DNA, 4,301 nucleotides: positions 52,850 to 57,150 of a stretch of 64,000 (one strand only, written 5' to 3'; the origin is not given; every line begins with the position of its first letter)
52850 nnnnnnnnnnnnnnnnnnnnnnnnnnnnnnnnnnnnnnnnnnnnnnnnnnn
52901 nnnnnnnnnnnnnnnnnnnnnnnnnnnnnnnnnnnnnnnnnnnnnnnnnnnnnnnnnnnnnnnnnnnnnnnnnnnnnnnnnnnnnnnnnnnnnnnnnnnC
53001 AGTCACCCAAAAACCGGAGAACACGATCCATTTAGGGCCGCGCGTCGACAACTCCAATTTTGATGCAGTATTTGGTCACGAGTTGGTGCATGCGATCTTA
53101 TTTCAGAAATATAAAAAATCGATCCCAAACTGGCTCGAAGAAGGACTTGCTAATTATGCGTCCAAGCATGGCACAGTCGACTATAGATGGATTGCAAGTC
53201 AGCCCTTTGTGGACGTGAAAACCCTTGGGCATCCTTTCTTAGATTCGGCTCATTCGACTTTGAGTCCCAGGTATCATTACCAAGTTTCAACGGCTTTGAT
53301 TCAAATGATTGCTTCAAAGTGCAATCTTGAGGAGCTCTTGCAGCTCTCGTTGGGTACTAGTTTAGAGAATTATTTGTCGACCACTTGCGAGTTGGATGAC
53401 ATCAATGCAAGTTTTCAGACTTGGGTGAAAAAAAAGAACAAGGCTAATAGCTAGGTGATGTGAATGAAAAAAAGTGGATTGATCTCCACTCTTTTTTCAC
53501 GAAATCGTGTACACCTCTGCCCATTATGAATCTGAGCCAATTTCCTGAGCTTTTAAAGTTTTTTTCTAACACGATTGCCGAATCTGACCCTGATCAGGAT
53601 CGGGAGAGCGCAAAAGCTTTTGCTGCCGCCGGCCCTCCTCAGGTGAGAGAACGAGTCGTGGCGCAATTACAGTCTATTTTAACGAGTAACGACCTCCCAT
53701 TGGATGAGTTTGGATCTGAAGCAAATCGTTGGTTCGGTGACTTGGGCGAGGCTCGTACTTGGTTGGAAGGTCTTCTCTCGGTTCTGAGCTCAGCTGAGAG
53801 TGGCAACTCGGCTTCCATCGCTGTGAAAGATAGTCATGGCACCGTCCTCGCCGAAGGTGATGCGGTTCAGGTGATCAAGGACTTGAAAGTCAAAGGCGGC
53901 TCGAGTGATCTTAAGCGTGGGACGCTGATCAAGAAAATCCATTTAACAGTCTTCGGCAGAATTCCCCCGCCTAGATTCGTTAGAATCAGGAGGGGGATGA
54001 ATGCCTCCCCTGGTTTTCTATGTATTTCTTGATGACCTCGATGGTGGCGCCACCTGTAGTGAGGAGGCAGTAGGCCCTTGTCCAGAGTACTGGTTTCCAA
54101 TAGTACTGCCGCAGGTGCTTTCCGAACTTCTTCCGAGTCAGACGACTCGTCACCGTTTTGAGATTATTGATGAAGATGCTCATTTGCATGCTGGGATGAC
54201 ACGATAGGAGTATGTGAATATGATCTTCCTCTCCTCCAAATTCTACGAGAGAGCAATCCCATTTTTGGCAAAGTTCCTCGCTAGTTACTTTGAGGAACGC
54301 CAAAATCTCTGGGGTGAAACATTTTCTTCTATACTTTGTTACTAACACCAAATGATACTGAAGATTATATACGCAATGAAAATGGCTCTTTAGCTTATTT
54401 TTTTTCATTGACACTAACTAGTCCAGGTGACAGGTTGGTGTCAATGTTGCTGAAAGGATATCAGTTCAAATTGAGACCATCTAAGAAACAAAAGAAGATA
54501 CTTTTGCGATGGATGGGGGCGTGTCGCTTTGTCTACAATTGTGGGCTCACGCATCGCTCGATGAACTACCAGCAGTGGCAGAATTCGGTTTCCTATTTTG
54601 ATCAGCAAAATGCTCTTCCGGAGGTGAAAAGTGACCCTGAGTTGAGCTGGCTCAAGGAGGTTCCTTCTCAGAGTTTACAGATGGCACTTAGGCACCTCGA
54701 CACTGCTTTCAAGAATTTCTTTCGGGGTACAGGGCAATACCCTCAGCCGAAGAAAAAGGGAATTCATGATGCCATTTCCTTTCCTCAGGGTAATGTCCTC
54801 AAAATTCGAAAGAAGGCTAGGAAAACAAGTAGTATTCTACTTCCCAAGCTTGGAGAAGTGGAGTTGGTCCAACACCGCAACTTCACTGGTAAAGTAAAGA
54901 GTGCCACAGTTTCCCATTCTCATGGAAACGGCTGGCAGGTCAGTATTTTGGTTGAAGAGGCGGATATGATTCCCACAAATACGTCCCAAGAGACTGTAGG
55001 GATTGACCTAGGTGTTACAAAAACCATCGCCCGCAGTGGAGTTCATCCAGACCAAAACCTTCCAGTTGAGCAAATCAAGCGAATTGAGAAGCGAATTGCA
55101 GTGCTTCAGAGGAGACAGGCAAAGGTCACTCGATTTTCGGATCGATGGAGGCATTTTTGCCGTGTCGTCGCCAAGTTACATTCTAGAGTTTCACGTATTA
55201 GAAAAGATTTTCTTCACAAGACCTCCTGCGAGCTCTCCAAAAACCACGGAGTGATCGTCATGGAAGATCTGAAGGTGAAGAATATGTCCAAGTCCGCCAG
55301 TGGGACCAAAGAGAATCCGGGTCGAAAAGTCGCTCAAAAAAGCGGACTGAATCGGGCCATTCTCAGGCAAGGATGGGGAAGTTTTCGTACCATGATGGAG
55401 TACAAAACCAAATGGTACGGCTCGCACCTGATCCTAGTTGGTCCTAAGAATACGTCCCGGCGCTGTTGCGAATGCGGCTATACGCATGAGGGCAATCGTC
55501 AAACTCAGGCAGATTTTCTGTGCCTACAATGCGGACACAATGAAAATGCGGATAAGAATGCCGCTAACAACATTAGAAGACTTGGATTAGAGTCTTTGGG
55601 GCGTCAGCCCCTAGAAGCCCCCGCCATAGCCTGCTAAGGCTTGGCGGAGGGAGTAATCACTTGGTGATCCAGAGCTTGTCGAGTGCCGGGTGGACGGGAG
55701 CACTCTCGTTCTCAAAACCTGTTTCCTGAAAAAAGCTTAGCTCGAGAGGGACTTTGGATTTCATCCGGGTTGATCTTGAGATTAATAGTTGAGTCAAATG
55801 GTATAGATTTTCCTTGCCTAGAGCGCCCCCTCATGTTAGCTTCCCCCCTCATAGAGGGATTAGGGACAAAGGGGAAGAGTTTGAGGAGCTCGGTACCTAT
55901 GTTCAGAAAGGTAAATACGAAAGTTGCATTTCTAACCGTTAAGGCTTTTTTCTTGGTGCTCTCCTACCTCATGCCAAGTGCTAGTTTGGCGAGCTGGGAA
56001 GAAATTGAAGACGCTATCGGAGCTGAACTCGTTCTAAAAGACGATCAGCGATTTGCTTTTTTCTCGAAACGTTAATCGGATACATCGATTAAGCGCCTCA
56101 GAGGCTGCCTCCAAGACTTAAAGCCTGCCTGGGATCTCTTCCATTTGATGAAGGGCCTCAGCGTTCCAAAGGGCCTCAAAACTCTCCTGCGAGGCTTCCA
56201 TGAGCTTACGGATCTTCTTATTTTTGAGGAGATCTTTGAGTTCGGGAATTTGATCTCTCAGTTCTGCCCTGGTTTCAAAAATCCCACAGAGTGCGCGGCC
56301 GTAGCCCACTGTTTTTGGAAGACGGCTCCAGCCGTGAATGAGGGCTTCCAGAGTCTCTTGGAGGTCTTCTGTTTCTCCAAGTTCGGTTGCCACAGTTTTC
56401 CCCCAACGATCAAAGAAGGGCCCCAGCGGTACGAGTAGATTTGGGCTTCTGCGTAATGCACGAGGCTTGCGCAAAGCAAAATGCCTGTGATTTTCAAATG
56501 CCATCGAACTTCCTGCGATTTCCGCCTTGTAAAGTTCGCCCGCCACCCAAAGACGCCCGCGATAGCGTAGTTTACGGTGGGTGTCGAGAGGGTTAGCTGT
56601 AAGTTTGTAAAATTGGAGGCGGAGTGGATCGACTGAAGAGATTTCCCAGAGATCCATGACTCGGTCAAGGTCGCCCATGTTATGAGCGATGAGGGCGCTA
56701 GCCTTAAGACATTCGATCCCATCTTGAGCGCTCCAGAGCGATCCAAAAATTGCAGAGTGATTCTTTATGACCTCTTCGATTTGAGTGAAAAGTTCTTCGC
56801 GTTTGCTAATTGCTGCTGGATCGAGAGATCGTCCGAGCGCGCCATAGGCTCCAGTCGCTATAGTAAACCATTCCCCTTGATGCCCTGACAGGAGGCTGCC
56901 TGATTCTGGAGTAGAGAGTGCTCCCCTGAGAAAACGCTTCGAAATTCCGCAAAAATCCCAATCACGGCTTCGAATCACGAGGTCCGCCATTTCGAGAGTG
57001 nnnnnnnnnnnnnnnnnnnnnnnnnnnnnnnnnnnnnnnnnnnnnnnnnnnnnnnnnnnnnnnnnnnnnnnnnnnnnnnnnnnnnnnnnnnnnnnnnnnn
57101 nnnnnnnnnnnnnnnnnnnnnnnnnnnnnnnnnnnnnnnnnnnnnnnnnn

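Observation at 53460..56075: Intact IS200/IS605 (TnpA plus TnpB) element apparently inserted into a PhnA-domain gene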

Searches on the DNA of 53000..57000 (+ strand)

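Call 4: search_rna_families(source=window, start=53000, end=57000, threshold=evalue, max_evalue=1, show_alignments=3)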
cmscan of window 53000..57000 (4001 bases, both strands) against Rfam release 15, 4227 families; matches with E-value up to 1: 1.
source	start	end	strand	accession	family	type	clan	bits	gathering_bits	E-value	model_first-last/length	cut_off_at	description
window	53426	53507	+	RF01478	rli47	Gene; sRNA;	-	16.2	200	0.26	1-508/508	no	Listeria sRNA rli47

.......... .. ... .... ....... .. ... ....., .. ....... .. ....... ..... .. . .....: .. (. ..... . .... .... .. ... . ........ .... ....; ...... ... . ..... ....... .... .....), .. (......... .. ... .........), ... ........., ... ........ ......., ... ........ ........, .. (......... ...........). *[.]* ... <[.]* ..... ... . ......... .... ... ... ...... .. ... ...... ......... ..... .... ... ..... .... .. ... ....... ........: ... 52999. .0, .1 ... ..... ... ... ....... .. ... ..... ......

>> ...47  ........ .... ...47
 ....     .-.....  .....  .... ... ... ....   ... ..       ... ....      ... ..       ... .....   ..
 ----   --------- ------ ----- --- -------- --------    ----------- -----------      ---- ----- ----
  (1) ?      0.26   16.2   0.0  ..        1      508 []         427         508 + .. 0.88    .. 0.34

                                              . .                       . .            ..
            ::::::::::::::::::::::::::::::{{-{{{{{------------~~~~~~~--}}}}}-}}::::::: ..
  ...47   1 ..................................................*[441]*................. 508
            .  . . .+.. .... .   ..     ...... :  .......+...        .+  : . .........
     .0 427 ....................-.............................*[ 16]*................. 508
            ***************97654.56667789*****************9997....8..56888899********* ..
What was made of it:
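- On TnpB / OMEGA RNA-guided nuclease: There is no Rfam match (call 4).
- No Rfam family matches the right end (call 4).
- Tried and rejected: Rfam 15 scan of 53000-57000 at E<=1: only a spurious rli47 hit, and no omega-RNA family (call 4).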

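Call 46: build_rna_model(alignment_id=A2, structure=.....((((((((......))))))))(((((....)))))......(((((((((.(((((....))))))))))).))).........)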
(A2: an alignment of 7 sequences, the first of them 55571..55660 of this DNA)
Model R1 built from alignment A2 (7 sequences, 90 columns); structure: as given.
model positions 90; base pairs 27; branch points 2; effective number of sequences 0.92; information 0.633 bits per position. Calibrated on 0.2 Mb of random sequence (short: E-values are rough).
structure used (alignment columns):
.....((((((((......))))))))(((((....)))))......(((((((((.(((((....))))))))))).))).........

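Call 47: search_with_rna_model(model_id=R1, source=window, filters=off, max_evalue=10)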
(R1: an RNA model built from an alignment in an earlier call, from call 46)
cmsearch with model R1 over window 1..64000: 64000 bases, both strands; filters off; matches with E-value up to 10: 14.
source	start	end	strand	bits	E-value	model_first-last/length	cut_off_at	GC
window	55571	55660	+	113.6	2.4e-29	1-90/90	no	0.56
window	49383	49462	-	46.9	6.1e-11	1-90/90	no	0.55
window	53965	53996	+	12.7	0.17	49-80/90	no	0.59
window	31852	31923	+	12.2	0.23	1-90/90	no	0.65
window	55618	55649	-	9.3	1.4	49-80/90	no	0.69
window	3875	3945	+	8.8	1.9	1-90/90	no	0.51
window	52414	52482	+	8.1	3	1-90/90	no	0.48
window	4892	4976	+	7.9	3.5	1-90/90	no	0.48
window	33445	33512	-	7.4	4.7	1-90/90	no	0.71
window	39884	39942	-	7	6.2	1-90/90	no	0.53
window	53578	53670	+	7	6.2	1-90/90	no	0.59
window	5257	5336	-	6.5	8.7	1-90/90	no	0.51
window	50550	50626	-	6.3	9.5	1-90/90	no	0.56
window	6605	6707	+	6.3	9.7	1-90/90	no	0.42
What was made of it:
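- Tried and rejected: The divergent mini-element was found only later, with a covariance model (call 47).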

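Call 55: search_with_rna_model(model_id=R1, sources=[L001, L002, L003, L004, L005, L006, L007, L008, L009, L010, L011, L012, L013, L014, L015, L016, L017, L018, L019, L020, L021, L022, L023, L024, L025, L026, L027, L028, L029, L030, L031, L032, L033, L034, L035, L036, L037, L038, L039, L040, L041, L042, L043, L044, L045, L046, L047, L048, L049, L050, L051, L052, L053, L054, L055, L056, L057, L058, L059, L060, L061, L062, L063, L064, L065, L066, L067, L068, L069, L070, L071, L072, L073, L074, L075, L076, L077, L078, L079, L080, L081, L082, L083, L084, L085, L086, L087, L088, L089, L090, L091, L092, L093, L094, L095, L096, L097, L098, L099, L100], max_evalue=0.01)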
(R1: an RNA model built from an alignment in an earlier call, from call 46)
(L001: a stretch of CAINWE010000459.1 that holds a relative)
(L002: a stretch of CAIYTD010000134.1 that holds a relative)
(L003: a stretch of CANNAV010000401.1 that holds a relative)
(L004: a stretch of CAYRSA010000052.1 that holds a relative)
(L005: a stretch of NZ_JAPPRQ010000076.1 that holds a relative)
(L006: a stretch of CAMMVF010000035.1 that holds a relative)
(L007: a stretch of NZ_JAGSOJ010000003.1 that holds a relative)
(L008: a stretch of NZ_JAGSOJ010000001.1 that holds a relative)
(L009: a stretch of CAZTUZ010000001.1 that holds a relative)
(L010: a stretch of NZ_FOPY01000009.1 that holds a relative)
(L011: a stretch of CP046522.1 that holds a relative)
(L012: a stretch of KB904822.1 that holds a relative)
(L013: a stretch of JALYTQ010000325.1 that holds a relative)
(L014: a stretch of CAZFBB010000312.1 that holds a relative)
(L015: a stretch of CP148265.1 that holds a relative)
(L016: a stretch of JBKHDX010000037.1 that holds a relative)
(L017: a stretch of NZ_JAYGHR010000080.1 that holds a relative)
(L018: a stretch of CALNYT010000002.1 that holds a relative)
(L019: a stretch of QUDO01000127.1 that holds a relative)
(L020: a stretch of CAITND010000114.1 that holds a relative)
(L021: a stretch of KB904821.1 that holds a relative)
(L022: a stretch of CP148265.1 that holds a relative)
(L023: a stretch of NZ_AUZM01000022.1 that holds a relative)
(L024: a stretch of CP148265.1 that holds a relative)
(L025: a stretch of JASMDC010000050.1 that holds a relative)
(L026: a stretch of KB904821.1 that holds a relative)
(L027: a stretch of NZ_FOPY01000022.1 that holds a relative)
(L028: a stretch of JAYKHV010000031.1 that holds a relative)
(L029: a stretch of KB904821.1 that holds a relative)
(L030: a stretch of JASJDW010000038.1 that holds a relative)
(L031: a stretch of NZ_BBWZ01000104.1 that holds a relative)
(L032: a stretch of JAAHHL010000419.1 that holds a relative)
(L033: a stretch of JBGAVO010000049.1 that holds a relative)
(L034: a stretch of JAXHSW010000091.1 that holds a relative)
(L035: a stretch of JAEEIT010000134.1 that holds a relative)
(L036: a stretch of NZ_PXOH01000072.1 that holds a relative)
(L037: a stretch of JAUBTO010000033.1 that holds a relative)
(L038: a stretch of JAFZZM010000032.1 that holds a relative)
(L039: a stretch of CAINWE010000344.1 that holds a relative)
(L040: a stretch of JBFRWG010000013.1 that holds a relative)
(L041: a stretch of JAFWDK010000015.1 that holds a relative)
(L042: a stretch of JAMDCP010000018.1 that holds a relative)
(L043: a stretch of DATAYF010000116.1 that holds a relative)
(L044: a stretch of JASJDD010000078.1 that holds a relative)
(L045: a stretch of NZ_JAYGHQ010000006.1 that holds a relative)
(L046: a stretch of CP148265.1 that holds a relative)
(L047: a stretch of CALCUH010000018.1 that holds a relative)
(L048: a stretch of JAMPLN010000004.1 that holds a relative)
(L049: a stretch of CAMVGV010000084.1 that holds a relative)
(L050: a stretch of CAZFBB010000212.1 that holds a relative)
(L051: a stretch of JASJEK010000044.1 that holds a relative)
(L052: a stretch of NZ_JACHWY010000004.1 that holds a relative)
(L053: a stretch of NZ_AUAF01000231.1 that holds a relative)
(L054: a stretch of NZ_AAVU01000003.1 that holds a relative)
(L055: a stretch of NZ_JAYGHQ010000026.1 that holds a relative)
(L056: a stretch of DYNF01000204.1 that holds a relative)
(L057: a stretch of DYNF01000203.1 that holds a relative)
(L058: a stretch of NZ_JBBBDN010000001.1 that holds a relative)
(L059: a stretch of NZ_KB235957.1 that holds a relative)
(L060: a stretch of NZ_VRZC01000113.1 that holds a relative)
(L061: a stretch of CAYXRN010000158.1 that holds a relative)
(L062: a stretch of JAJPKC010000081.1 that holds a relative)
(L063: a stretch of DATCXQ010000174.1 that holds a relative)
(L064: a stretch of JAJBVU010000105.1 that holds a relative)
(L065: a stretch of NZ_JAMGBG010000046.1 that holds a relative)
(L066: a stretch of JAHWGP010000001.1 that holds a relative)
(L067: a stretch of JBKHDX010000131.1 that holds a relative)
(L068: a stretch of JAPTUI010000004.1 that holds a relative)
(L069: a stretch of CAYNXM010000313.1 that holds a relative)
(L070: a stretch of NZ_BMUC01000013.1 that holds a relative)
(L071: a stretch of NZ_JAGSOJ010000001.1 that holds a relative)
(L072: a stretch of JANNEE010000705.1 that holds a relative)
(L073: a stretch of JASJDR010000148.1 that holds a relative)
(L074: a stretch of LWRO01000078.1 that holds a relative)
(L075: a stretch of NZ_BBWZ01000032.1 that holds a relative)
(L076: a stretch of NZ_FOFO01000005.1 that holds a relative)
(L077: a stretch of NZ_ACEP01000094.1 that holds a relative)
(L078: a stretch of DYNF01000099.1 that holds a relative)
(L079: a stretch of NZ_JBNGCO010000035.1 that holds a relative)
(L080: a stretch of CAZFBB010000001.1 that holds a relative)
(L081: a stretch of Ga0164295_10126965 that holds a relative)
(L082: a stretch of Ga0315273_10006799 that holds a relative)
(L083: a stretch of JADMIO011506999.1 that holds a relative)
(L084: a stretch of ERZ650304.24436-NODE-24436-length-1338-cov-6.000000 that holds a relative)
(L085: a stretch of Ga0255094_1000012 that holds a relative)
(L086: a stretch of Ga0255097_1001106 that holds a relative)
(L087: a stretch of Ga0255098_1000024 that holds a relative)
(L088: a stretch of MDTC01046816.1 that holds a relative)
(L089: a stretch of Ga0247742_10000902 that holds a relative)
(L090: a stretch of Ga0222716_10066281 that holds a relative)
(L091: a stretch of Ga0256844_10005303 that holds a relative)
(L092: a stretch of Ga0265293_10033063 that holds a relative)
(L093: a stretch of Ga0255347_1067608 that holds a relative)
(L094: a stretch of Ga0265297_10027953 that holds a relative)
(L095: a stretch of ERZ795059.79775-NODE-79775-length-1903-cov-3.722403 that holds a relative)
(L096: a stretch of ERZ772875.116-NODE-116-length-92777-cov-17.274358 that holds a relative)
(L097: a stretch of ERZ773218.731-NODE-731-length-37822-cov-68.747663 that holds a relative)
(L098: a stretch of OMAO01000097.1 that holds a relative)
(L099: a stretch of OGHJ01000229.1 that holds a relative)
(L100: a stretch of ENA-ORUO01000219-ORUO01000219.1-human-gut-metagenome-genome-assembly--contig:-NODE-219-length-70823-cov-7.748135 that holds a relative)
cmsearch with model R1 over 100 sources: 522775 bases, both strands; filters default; matches with E-value up to 0.01: 18.
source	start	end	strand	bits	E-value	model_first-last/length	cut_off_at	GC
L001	2724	2813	+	114.5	1.2e-28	1-90/90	no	0.51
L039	174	263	+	114.5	1.2e-28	1-90/90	no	0.51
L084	954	1043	+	113.6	2.1e-28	1-90/90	no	0.56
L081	1734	1823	+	113.2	2.7e-28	1-90/90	no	0.56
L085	3629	3718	+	109.1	3.7e-27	1-90/90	no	0.52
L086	3629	3718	+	109.1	3.7e-27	1-90/90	no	0.52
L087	3629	3718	+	109.1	3.7e-27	1-90/90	no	0.52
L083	3628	3717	+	107.6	9.4e-27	1-90/90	no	0.56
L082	3628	3717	+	107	1.3e-26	1-90/90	no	0.52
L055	2193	2276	+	35.2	8.5e-07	1-90/90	no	0.55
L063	4303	4389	+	27.8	9.1e-05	1-90/90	no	0.57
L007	4138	4215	+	22.5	0.0028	1-90/90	no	0.5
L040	4501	4558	+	22.2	0.0033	1-90/90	no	0.45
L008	4160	4237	+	21.8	0.0042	1-90/90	no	0.49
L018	4142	4219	+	21.7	0.0044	1-90/90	no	0.49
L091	2644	2728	+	21.7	0.0045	1-90/90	no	0.47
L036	3810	3903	+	21.3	0.0057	1-90/90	no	0.44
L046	4019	4095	+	20.4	0.0099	1-90/90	no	0.44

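Call 57: search_with_rna_model(model_id=R1, sources=[L055, L063, L007, L018, L091], max_evalue=0.01, show_alignments=5)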
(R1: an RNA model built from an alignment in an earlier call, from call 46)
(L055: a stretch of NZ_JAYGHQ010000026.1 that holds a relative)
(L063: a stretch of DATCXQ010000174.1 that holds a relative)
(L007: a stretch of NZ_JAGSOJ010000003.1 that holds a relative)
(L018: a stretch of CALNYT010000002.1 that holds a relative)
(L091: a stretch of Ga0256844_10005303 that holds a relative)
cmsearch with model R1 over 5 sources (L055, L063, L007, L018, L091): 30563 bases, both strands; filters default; matches with E-value up to 0.01: 6.
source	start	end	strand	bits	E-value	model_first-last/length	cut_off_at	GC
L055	2193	2276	+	35.2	5e-08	1-90/90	no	0.55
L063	4303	4389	+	27.8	5.3e-06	1-90/90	no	0.57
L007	4138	4215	+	22.5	0.00016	1-90/90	no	0.5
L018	4142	4219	+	21.7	0.00026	1-90/90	no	0.49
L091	2644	2728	+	21.7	0.00026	1-90/90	no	0.47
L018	6070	6150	-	18.9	0.0015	1-90/90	no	0.48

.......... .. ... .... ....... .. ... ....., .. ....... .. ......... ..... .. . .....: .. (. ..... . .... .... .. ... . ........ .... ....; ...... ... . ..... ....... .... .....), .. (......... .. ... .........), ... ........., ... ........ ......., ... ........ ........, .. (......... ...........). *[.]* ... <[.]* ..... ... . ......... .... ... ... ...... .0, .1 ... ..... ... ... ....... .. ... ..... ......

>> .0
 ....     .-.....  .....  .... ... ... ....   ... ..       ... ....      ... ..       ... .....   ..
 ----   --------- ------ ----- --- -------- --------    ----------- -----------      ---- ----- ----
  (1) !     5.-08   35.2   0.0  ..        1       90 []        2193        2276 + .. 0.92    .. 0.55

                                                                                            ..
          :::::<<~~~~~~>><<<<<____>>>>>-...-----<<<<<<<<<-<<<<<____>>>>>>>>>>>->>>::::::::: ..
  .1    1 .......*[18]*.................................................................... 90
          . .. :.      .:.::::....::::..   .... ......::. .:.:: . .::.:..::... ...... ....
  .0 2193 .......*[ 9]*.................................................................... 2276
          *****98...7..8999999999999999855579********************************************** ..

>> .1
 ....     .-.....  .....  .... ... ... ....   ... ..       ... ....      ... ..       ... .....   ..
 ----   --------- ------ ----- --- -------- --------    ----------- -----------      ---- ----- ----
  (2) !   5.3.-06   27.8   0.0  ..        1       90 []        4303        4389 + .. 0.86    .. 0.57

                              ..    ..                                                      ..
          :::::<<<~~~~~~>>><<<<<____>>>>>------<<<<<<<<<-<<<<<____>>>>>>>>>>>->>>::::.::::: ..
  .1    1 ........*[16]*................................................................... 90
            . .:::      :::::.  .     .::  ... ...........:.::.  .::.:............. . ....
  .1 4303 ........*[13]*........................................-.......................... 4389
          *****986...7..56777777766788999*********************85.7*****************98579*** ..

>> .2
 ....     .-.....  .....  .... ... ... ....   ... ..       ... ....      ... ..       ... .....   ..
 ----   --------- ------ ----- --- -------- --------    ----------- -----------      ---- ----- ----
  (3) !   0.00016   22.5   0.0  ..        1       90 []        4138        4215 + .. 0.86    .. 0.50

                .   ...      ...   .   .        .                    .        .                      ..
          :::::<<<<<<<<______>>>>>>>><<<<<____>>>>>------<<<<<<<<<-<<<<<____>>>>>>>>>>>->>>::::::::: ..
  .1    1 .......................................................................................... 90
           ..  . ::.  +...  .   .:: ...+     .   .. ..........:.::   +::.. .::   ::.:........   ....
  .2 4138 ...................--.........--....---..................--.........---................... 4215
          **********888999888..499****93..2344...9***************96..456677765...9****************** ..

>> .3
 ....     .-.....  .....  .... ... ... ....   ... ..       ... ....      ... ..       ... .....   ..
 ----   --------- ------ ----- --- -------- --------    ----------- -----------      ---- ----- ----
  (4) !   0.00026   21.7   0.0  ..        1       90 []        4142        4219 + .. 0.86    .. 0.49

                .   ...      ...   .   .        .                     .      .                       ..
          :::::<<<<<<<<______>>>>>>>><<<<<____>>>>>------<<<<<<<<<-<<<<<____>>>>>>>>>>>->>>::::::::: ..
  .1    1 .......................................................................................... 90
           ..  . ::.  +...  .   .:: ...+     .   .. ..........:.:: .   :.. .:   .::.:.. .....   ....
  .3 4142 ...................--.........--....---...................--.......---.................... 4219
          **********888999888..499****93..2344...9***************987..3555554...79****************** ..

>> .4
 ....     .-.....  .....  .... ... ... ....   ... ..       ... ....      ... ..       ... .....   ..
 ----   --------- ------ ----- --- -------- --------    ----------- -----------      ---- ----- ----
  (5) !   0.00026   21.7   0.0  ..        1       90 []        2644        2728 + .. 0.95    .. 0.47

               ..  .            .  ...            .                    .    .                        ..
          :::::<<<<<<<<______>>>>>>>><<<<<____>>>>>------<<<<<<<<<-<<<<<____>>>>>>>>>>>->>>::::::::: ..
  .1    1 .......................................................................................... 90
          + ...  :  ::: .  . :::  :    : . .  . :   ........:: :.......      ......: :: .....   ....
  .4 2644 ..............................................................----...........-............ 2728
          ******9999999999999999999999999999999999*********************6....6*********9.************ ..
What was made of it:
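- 55575..55660 (+): Right-end / predicted omega-RNA core. SL1 is 55576-55597, SL2 is 55598-55611, and SL3 (the RE hairpin) is 55618-55651. The terminal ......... is 55652-55660. A covariance model built from this region also hits distant TnpB loci just downstream of tnpB (calls 55, 57).
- On TnpB / OMEGA RNA-guided nuclease: The same architecture lies downstream of distant tnpB genes (calls 55, 57).
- Closest known: IS605-type elements of Sulfolobus islandicus REY15A. Different: Distant clostridial relatives found with the covariance model do end in UUCAC (call 57).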
